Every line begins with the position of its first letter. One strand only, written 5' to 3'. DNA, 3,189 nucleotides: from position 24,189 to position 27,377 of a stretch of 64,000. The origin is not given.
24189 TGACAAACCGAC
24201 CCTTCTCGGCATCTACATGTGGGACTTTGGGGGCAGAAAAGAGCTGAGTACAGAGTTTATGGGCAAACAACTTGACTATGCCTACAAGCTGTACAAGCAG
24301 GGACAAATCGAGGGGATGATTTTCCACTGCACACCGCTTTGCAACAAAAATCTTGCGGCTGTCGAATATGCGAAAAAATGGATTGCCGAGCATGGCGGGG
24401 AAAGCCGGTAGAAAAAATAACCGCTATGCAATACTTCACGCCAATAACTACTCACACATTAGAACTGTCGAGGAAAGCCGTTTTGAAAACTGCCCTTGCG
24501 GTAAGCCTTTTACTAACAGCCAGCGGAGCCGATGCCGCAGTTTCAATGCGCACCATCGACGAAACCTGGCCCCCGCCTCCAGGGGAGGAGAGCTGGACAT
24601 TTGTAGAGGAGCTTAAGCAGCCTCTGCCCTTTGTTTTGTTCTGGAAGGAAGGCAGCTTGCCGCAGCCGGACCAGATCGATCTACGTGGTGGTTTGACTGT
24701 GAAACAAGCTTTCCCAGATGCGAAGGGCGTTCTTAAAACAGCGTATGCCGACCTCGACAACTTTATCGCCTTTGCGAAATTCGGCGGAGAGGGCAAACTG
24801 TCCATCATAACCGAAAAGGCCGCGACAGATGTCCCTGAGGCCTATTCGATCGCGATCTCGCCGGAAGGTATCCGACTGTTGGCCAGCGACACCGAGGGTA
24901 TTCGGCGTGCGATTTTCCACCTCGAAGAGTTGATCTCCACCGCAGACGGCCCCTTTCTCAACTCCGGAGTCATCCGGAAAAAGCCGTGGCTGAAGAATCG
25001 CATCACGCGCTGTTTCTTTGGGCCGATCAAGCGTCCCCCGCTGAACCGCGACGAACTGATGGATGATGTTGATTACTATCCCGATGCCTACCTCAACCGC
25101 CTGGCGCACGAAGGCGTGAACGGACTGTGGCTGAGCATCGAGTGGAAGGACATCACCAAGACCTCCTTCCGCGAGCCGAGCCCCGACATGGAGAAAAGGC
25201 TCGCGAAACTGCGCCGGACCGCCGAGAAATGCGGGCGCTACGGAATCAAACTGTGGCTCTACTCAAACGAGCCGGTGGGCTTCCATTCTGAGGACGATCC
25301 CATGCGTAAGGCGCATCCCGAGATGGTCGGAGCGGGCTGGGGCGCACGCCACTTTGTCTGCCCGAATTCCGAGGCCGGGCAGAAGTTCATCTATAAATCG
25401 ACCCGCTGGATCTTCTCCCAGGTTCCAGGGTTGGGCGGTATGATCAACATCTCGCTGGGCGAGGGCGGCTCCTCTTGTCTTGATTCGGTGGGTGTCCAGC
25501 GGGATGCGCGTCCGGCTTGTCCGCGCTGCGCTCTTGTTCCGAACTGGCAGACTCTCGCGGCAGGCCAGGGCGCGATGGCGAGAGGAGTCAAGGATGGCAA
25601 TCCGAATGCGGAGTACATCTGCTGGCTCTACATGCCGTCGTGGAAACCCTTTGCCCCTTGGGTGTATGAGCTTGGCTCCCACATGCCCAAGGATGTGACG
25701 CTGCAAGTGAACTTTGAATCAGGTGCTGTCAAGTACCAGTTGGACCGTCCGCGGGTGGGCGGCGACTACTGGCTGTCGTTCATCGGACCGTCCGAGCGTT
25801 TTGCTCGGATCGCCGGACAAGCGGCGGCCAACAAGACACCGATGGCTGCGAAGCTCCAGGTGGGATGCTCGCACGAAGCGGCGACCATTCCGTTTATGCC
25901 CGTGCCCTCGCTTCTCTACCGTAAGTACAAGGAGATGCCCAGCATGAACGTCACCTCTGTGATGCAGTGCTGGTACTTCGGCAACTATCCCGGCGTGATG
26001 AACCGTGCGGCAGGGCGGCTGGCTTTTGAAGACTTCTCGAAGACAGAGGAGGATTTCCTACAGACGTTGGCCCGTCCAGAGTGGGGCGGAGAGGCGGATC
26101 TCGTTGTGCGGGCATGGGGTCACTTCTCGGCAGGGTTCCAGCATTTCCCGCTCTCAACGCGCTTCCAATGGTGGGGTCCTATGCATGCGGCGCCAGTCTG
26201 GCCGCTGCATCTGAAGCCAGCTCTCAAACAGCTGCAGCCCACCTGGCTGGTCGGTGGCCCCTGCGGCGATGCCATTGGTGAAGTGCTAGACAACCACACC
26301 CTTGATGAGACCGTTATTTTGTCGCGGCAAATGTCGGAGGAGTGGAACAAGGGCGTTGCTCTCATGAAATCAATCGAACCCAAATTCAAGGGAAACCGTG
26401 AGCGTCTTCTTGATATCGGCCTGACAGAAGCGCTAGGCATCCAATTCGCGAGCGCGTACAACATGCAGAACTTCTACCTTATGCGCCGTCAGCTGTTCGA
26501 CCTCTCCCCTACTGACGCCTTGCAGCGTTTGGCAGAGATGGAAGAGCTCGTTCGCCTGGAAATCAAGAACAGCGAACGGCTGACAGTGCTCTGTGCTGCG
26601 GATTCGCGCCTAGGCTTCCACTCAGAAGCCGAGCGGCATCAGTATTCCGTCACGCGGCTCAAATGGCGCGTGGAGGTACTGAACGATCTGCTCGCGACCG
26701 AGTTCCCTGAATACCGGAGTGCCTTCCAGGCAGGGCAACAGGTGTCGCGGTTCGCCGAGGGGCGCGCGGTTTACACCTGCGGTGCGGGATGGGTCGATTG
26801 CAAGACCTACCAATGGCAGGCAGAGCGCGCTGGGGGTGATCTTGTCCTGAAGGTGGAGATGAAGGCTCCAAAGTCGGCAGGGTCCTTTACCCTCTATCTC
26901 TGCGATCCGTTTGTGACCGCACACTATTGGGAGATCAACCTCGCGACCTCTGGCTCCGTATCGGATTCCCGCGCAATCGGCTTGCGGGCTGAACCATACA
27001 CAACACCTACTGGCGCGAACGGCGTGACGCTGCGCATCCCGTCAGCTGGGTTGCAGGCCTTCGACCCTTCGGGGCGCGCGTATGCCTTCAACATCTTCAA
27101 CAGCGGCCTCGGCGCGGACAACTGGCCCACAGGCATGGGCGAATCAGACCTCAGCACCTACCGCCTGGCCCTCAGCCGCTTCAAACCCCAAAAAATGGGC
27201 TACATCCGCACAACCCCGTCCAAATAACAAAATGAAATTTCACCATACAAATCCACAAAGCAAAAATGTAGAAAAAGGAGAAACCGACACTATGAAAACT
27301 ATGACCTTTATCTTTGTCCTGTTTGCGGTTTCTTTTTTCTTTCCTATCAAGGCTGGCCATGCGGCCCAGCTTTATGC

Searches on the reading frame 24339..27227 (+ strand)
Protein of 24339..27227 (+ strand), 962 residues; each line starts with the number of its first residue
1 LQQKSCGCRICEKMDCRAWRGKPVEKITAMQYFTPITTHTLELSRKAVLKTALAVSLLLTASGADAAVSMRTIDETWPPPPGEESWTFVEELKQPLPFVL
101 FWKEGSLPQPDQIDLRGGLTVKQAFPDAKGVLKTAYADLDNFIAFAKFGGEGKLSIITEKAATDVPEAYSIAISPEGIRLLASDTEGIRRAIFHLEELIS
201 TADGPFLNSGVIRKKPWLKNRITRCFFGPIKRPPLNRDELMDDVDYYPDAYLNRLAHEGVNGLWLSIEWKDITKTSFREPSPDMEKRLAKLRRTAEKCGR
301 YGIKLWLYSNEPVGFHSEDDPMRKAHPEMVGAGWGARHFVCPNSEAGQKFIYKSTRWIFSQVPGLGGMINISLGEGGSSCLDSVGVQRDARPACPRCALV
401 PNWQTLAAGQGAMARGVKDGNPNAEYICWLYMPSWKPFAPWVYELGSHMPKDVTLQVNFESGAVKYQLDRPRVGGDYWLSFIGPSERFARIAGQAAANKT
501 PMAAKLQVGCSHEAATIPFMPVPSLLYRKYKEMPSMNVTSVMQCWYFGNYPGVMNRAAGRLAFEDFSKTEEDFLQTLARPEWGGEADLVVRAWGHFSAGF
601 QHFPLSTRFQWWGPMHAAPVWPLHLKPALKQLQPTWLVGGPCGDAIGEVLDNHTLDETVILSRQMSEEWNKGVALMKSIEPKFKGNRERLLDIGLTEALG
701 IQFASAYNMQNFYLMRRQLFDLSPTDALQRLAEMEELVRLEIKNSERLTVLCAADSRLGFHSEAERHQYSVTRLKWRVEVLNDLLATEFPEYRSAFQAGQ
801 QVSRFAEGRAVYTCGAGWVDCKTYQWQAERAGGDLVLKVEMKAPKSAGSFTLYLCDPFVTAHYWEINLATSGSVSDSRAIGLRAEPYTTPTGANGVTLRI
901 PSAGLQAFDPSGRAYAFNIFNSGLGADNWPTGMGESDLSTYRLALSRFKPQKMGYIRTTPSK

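Call 11: search_protein_families(library=pfam, proteins=[window:24339-27227:+], max_evalue=0.001)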
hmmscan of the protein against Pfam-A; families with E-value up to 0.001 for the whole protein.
window:24339-27227:+ (962 aa): 0 families

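Call 81: search_solved_structures(query=window:24339-27227:+, max_evalue=1)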
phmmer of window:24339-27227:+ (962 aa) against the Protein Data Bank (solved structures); distinct sequences matched with E-value up to 1: 1.
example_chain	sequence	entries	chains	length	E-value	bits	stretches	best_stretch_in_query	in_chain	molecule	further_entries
7pq4_A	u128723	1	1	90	0.58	11.4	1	875-916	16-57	Arginine-specific cysteine proteinase (Arg-gingipain)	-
